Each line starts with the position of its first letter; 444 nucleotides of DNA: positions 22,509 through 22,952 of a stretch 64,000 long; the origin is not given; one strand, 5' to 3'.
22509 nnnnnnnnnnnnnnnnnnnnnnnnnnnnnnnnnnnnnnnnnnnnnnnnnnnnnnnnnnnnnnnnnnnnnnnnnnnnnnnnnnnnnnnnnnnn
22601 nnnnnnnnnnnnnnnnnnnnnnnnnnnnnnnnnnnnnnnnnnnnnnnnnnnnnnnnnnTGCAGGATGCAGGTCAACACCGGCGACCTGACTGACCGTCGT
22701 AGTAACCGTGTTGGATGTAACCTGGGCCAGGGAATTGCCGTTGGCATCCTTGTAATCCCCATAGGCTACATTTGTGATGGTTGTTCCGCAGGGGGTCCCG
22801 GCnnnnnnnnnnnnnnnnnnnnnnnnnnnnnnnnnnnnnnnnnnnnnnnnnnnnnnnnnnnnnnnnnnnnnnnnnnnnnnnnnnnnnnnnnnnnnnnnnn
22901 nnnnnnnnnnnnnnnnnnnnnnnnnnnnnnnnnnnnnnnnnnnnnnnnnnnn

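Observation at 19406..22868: Two conserved subunit types (type 1 / type 2) kept as adjacent pairs in both modules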

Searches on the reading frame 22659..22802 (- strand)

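Call 24: search_protein_families(library=pfam, max_evalue=10, proteins=[window:22659-22802:-])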
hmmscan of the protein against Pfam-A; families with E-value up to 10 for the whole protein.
seq(48 aa): 1 family
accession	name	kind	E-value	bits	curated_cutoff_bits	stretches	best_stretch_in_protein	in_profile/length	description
PF18529.7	MIX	-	0.1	12.7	27.4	1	9-48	103-142/152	Mitochondrial membrane-anchored proteins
